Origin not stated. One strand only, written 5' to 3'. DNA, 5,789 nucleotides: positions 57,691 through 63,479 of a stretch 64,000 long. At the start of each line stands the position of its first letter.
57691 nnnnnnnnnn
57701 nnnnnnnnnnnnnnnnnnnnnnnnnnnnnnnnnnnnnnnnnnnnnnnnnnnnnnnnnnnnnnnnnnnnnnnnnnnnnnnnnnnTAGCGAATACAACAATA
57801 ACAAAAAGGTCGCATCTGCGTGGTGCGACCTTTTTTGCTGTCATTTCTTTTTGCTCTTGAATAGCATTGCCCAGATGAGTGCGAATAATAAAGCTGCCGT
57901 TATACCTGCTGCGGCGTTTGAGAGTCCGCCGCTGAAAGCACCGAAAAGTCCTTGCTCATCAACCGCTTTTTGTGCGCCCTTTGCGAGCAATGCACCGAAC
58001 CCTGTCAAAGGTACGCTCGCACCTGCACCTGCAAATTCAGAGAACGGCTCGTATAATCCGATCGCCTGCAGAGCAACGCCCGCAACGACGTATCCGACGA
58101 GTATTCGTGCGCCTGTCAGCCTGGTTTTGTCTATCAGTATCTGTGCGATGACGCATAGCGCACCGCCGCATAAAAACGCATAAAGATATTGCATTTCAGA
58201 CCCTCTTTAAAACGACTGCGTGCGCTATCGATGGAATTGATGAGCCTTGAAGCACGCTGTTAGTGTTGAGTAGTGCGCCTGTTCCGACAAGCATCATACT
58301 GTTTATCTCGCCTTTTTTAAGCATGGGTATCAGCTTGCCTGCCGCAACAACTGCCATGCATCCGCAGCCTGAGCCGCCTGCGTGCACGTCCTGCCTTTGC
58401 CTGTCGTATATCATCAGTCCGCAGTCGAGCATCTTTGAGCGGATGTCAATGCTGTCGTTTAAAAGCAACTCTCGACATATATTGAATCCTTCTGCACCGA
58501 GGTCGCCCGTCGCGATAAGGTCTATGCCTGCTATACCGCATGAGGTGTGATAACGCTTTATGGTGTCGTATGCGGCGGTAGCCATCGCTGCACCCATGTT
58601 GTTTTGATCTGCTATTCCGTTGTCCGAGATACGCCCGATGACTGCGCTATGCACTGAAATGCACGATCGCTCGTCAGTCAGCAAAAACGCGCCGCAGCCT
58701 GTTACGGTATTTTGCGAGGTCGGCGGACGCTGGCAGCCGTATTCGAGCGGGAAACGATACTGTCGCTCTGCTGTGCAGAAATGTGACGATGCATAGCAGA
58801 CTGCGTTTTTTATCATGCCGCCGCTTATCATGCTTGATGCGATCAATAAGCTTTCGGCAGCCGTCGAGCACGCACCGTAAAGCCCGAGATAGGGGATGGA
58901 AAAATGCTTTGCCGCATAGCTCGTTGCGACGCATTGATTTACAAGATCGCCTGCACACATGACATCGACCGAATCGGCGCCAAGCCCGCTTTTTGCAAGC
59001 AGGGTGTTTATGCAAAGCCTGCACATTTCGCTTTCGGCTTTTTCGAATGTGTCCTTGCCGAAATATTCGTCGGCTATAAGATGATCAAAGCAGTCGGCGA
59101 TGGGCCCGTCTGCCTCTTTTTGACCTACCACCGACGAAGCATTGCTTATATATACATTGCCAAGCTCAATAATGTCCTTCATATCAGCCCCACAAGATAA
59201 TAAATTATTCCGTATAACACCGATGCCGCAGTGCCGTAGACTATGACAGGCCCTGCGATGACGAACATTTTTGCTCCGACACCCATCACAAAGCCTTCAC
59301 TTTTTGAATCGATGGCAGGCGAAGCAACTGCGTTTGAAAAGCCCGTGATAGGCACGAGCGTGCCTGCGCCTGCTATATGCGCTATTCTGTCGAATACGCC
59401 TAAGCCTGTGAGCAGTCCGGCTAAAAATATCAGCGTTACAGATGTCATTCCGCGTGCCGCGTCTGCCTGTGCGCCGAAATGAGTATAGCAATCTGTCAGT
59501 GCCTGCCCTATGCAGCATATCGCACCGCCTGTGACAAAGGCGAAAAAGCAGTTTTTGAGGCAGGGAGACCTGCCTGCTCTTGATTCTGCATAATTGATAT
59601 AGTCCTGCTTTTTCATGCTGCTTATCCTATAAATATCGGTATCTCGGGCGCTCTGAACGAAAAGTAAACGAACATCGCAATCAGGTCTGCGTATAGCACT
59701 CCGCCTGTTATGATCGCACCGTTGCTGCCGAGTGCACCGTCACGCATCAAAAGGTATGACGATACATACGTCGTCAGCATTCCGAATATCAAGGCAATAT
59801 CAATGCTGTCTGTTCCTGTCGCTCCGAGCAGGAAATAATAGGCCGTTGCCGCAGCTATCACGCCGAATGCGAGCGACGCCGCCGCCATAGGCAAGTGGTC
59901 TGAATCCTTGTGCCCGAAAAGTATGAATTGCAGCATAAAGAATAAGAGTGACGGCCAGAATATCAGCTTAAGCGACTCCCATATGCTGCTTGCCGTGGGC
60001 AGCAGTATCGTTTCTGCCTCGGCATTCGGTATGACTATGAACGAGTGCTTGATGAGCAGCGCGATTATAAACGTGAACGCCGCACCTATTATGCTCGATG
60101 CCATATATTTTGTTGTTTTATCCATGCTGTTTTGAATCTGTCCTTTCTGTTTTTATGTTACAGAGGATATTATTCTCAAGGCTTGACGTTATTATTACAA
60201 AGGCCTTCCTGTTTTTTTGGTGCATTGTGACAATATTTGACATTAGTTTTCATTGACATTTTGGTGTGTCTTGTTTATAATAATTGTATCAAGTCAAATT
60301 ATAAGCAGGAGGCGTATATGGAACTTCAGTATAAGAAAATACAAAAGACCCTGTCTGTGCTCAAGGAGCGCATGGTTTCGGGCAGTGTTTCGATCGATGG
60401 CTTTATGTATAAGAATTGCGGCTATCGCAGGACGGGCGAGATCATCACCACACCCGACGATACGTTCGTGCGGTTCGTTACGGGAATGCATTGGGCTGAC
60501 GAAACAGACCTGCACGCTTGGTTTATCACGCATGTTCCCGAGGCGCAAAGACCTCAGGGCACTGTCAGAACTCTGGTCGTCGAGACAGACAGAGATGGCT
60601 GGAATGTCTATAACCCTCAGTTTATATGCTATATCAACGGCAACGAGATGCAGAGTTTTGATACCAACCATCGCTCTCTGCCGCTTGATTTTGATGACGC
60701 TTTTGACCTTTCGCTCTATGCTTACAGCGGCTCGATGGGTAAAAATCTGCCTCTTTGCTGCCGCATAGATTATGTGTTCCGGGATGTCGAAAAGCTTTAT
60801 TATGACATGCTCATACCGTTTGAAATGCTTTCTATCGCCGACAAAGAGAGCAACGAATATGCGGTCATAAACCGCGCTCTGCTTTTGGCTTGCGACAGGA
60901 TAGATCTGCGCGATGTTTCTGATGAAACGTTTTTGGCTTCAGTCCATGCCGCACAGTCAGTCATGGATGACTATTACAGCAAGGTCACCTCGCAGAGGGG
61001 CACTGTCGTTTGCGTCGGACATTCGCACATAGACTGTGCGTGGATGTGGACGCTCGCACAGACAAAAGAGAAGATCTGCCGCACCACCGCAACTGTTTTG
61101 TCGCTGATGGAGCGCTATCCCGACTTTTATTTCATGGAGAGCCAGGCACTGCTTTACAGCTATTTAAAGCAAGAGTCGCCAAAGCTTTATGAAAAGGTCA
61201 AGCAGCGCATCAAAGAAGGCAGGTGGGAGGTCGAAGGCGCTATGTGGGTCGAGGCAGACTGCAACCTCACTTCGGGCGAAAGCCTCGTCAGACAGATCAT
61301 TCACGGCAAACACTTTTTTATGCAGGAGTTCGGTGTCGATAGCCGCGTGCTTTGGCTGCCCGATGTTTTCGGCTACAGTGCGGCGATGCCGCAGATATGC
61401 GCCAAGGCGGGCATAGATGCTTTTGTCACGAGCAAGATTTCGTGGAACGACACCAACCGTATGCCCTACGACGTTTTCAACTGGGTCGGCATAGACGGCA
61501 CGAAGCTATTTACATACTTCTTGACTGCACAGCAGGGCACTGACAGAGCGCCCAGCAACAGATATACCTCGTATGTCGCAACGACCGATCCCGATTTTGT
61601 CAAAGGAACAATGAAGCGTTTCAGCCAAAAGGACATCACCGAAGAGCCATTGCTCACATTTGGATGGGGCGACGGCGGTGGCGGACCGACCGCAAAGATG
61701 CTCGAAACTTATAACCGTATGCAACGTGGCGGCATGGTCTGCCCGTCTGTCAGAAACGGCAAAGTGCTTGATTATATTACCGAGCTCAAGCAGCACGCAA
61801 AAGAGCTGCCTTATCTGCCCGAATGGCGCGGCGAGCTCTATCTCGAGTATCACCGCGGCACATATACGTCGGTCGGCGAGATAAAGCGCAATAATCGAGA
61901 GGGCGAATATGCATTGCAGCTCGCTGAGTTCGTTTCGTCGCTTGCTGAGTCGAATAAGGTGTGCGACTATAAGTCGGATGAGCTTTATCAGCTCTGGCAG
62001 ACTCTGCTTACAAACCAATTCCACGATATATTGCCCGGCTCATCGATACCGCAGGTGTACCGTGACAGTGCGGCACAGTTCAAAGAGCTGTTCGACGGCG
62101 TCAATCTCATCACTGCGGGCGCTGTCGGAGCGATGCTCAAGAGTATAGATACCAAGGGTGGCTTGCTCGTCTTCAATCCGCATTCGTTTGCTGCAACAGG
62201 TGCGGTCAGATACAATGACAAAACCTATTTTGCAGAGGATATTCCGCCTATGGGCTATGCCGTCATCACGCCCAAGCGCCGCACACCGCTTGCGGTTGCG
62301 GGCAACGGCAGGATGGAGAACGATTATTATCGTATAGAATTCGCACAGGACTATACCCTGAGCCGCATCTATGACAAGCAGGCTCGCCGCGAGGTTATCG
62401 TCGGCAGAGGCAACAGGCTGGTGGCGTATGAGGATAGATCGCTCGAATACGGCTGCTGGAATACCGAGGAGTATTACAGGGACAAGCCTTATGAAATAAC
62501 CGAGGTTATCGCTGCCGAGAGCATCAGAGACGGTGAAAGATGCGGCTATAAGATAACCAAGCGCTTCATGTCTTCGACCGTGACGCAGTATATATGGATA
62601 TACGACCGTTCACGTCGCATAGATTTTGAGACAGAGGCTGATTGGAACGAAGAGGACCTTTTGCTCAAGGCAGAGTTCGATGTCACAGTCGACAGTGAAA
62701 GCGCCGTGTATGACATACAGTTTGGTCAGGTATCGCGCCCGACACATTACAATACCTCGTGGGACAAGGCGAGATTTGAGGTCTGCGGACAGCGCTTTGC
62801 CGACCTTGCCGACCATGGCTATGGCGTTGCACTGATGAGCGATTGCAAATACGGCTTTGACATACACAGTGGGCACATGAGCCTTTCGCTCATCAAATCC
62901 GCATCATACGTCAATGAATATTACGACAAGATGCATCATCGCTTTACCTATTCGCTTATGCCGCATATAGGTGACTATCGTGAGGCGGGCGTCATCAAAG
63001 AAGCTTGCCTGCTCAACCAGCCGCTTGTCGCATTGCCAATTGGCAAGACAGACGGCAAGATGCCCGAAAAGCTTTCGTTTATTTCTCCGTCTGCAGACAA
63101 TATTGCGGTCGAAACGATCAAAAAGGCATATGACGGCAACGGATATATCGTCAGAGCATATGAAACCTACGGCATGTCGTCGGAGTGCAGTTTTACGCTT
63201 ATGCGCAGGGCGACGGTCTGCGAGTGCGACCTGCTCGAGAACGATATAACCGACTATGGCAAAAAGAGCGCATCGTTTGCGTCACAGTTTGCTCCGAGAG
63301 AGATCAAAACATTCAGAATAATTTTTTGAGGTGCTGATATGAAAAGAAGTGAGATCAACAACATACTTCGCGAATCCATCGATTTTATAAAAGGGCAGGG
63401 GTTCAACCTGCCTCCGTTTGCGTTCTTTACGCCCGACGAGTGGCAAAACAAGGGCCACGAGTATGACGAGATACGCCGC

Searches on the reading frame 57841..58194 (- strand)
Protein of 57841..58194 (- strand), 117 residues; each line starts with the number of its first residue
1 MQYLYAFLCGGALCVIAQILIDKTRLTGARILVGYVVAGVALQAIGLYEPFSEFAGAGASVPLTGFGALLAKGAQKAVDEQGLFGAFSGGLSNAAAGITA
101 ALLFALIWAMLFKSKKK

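Call 7: search_protein_families(library=pfam, proteins=[window:57841-58194:-], max_evalue=0.001)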
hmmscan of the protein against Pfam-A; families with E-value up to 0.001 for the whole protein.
window:57841-58194:- (117 aa): 1 family
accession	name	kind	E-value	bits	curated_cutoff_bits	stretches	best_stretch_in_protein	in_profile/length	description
PF03862.18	SpoVAC_SpoVAEB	-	9.5e-33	113.4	25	1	2-110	1-116/117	SpoVAC/SpoVAEB sporulation membrane protein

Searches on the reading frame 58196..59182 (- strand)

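Call 7: search_protein_families(library=pfam, proteins=[window:58196-59182:-], max_evalue=0.001)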
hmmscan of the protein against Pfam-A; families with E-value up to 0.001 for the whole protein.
window:58196-59182:- (328 aa): 1 family
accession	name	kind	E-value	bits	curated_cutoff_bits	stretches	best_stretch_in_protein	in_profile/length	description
PF07451.17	SpoVAD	-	3.7e-123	410.9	22.1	1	9-325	10-328/329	Stage V sporulation protein AD (SpoVAD)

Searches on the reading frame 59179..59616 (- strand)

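Call 7: search_protein_families(library=pfam, proteins=[window:59179-59616:-], max_evalue=0.001)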
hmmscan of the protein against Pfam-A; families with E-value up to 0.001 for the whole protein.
window:59179-59616:- (145 aa): 1 family
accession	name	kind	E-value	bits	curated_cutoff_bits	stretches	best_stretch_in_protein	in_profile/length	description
PF03862.18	SpoVAC_SpoVAEB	-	2e-40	138.2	25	1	22-138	1-117/117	SpoVAC/SpoVAEB sporulation membrane protein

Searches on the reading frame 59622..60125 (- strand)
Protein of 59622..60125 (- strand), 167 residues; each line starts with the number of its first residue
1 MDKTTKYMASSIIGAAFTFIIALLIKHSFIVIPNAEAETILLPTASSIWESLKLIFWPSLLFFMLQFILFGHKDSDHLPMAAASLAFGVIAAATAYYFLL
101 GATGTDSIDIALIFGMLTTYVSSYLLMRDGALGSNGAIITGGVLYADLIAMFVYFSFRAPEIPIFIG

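Call 7: search_protein_families(library=pfam, proteins=[window:59622-60125:-], max_evalue=0.001)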
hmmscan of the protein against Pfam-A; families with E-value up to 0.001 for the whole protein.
window:59622-60125:- (167 aa): 1 family
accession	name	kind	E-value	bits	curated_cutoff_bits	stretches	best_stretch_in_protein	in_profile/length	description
PF20122.4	DUF6512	-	3.3e-09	37.4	26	1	12-165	14-171/181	Family of unknown function (DUF6512)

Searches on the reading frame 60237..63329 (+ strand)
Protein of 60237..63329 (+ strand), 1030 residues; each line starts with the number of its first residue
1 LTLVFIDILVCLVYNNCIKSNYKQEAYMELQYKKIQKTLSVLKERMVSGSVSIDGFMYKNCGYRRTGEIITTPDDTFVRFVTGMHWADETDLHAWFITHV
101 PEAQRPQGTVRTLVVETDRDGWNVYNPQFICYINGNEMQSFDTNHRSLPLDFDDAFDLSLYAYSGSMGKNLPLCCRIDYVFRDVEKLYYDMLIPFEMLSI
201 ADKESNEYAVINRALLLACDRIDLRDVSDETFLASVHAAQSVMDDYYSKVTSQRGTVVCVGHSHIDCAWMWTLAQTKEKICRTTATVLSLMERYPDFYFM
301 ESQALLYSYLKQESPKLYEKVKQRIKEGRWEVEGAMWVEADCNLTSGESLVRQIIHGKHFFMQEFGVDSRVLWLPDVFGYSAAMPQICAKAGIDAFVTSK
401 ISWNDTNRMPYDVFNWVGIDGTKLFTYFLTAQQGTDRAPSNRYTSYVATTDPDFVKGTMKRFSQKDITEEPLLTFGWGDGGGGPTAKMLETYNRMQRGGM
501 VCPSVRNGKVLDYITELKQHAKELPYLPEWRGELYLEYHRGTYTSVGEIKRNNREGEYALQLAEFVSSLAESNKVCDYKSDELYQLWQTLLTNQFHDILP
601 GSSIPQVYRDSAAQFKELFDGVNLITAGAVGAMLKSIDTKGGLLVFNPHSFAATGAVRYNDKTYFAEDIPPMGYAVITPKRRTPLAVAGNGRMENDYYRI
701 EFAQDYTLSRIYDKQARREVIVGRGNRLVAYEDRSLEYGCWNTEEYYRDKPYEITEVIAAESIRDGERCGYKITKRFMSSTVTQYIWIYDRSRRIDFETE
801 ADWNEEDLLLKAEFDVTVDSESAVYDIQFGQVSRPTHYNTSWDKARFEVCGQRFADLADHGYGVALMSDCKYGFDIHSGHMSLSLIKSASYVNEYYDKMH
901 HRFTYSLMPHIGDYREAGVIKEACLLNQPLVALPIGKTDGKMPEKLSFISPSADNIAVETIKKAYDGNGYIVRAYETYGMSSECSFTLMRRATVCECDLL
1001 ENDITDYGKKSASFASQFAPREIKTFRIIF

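Call 7: search_protein_families(library=pfam, proteins=[window:60237-63329:+], max_evalue=0.001)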
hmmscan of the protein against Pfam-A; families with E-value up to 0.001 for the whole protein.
window:60237-63329:+ (1030 aa): 5 families
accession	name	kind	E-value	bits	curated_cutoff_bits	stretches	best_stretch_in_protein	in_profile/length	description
PF01074.27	Glyco_hydro_38N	-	1.3e-88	297.4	25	1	256-530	1-269/270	Glycosyl hydrolases family 38 N-terminal domain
PF07748.19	Glyco_hydro_38C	-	1.5e-54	185.8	25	1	693-891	1-202/206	Glycosyl hydrolases family 38 C-terminal domain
PF09261.16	Alpha-mann_mid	-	1e-24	86.9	31.1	1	537-631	1-94/96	Alpha mannosidase middle domain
PF17677.7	Glyco_hydro38C2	-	1.9e-12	47.5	22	1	955-1026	1-72/72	Glycosyl hydrolases family 38 C-terminal beta sandwich domain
PF03065.20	Glyco_hydro_57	-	1.3e-06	28.4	21.2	1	181-406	23-179/291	Glycosyl hydrolase family 57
